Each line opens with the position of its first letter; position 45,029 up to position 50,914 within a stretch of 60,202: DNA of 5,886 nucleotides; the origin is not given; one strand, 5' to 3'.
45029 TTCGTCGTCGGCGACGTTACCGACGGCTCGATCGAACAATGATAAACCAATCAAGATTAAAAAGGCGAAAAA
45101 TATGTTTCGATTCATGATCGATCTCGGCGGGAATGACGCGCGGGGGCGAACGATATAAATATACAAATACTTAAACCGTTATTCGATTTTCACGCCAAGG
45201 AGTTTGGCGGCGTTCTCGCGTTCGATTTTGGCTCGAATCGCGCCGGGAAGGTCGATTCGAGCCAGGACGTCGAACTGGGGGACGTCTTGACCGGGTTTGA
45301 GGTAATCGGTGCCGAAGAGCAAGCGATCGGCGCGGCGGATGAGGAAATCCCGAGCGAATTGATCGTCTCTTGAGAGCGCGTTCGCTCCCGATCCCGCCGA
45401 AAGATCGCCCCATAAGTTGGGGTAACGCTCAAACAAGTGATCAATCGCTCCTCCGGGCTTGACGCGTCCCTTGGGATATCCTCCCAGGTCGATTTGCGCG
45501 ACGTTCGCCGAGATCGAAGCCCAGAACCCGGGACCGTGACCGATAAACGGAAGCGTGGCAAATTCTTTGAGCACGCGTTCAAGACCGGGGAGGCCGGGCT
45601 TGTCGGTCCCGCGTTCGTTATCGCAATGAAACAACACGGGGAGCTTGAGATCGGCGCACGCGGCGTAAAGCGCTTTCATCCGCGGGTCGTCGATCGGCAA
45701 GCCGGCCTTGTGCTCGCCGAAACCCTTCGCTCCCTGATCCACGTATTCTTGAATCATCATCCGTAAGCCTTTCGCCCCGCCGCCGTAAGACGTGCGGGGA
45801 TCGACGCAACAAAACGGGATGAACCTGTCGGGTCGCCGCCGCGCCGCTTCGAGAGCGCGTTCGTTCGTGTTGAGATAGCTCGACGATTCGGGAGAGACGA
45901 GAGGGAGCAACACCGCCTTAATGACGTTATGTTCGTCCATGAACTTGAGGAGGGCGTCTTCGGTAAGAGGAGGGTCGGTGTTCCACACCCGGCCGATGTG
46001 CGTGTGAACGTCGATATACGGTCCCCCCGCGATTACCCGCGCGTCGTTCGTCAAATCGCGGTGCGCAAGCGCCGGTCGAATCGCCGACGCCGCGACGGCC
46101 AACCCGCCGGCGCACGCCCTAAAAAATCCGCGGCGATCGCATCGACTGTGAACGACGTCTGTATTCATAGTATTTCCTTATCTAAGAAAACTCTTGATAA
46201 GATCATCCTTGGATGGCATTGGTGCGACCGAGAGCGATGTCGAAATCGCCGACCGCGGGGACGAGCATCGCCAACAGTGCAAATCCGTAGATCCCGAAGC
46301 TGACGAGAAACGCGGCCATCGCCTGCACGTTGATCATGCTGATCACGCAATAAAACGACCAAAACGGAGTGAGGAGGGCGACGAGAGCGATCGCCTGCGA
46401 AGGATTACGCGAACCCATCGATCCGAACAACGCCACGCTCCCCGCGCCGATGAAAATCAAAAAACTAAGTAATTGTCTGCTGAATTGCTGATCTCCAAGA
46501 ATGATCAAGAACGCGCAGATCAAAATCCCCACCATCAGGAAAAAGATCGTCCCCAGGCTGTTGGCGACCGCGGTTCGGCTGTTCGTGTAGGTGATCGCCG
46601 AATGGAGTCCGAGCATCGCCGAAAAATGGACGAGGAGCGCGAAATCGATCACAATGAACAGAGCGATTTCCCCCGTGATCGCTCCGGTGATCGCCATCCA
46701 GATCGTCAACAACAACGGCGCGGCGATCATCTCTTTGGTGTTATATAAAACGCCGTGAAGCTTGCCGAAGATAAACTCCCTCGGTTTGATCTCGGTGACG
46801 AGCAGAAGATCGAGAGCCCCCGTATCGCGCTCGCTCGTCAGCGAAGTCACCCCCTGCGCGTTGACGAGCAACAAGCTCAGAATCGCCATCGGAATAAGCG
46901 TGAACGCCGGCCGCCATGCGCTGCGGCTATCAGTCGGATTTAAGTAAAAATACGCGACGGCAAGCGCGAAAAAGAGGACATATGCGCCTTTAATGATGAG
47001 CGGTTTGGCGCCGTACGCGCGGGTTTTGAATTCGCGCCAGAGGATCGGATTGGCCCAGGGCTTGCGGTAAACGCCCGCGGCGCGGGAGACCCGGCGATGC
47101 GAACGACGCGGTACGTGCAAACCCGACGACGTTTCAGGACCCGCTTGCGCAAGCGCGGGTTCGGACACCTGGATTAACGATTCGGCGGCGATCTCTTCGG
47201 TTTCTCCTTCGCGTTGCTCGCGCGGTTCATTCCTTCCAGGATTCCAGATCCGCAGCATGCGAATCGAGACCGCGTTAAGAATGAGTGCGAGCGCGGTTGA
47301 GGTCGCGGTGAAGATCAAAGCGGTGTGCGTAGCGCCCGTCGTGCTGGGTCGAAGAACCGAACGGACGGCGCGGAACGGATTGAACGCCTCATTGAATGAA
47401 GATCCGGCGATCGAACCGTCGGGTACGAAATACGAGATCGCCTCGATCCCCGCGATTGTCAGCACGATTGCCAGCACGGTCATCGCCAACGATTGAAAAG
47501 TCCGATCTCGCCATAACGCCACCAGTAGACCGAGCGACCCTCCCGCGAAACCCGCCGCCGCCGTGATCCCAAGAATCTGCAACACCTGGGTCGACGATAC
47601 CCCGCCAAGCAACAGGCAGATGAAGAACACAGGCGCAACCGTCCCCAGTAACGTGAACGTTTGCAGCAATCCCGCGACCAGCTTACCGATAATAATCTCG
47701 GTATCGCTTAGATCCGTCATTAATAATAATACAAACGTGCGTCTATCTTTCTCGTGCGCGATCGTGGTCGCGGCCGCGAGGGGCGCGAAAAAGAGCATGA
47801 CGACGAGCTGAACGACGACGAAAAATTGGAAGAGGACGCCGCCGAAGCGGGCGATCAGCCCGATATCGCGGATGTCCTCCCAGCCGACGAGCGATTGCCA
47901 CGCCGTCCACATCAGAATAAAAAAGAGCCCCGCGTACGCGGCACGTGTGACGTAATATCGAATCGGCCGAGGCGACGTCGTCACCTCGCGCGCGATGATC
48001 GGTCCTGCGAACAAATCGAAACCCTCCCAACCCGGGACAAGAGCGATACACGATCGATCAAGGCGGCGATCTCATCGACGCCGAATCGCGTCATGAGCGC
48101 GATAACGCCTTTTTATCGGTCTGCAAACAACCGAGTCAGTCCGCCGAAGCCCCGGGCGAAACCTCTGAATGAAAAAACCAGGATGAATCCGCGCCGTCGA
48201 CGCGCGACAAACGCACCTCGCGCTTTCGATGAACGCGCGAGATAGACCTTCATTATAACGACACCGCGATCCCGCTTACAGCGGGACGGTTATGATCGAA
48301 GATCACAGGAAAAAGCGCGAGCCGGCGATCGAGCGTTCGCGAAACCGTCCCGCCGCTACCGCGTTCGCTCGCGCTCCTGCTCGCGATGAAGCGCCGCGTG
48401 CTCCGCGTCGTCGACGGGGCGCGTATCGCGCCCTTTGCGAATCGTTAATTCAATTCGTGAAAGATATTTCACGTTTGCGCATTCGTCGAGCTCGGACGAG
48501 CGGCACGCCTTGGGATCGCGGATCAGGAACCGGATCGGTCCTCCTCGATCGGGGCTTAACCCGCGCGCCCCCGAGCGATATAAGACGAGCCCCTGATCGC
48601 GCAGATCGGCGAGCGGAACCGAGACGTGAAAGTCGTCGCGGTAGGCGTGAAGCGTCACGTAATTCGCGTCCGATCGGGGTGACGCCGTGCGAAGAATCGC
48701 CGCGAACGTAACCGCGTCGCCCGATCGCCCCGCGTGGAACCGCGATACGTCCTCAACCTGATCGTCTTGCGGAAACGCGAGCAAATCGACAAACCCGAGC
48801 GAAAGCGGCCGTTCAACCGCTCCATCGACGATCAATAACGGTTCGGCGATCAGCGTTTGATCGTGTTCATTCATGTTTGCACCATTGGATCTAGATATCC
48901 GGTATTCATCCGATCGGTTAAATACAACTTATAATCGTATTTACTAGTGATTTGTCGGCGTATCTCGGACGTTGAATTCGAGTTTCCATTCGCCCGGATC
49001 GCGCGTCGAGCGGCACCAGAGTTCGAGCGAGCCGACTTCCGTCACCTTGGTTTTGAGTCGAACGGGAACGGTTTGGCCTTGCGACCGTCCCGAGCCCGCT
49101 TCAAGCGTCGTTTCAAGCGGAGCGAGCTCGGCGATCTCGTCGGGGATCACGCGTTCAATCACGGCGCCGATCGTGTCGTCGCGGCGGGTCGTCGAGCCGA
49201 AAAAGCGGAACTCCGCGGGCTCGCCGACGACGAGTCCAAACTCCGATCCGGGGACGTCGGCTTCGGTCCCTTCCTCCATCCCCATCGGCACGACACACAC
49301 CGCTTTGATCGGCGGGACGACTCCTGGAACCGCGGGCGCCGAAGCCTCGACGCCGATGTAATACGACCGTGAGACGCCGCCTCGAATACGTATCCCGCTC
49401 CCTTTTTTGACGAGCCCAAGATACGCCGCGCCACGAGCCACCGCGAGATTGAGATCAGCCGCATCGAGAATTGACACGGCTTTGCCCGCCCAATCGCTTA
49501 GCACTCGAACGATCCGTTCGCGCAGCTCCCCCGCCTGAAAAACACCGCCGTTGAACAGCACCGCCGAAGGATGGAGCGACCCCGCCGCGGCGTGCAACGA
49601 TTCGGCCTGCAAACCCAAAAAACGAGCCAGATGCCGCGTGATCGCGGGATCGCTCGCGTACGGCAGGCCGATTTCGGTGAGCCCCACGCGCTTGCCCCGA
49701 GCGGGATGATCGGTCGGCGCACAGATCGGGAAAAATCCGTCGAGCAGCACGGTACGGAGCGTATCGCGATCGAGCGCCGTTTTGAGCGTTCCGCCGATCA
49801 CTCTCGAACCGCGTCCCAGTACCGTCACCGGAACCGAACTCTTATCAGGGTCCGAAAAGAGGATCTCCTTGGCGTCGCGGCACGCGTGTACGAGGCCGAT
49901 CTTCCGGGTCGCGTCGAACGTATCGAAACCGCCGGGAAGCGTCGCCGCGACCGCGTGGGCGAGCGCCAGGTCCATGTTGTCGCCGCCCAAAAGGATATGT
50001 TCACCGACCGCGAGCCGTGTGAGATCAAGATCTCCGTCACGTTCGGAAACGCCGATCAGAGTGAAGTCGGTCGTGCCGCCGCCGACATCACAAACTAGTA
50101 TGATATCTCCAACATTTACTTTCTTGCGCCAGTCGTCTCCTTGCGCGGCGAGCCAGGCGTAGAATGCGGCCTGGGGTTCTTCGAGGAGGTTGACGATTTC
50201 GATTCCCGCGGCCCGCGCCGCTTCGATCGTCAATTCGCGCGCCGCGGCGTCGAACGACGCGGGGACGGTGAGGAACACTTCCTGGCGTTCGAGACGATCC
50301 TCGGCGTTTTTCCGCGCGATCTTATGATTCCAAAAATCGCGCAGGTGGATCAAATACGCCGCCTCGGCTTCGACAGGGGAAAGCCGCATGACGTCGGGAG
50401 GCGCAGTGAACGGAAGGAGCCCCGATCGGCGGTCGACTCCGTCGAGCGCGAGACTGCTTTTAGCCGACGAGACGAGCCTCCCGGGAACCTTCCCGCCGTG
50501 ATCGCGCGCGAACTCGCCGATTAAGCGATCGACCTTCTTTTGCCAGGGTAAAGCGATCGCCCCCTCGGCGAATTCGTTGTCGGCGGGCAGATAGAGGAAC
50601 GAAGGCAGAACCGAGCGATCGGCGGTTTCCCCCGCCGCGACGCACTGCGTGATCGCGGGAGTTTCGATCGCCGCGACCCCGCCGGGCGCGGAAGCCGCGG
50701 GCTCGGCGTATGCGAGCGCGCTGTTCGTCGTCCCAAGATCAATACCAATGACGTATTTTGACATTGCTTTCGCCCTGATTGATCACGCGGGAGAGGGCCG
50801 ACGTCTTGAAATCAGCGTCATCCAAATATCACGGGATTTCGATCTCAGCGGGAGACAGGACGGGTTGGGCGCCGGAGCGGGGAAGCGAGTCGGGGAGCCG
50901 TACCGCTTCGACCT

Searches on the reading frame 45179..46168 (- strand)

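Call 27: search_protein_families(library=pfam, proteins=[window:45179-46168:-], max_evalue=0.00001)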
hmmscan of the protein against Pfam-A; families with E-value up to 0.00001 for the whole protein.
window:45179-46168:- (329 aa): 1 family
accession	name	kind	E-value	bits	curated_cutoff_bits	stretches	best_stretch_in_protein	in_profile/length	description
PF04909.20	Amidohydro_2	-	1.1e-20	75.1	26.4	1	96-325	60-288/289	Amidohydrolase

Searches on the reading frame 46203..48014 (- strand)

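Call 27: search_protein_families(library=pfam, proteins=[window:46203-48014:-], max_evalue=0.00001)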
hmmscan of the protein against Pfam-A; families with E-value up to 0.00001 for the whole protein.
window:46203-48014:- (603 aa): 2 families
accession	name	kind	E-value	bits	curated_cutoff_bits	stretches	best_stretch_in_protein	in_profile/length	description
PF12698.13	ABC2_membrane_3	-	6.1e-09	35.9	31.6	1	62-247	161-345/347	ABC-2 family transporter protein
PF12679.13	ABC2_membrane_2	-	1.7e-06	28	27.2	0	75-193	80-203/283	ABC-2 family transporter protein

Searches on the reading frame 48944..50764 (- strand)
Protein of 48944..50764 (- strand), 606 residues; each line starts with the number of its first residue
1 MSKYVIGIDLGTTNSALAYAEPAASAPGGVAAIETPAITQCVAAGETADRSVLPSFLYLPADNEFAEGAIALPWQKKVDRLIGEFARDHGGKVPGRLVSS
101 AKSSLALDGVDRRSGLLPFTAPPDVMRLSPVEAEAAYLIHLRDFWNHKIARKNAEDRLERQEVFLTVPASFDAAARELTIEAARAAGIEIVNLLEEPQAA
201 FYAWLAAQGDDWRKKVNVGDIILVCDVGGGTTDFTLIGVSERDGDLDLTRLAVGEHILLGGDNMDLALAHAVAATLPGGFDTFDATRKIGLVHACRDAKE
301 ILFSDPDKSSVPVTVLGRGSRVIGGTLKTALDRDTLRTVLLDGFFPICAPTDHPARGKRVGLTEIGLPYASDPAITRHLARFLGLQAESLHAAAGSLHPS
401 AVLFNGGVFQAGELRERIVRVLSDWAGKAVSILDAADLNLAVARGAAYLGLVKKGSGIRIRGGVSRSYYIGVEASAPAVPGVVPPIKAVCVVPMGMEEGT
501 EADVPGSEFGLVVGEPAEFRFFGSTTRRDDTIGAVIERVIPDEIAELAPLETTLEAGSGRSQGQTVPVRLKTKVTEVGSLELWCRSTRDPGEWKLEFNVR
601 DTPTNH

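Call 27: search_protein_families(library=pfam, proteins=[window:48944-50764:-], max_evalue=0.00001)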
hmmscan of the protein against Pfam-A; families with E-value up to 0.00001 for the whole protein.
window:48944-50764:- (606 aa): 2 families
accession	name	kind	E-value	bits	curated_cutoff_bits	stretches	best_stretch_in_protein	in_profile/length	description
PF00012.26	HSP70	-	2.1e-15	56.5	20.6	1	151-277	122-239/599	Hsp70 protein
PF06723.19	MreB_Mbl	-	4.3e-07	29.5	27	0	147-240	80-165/327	MreB/Mbl protein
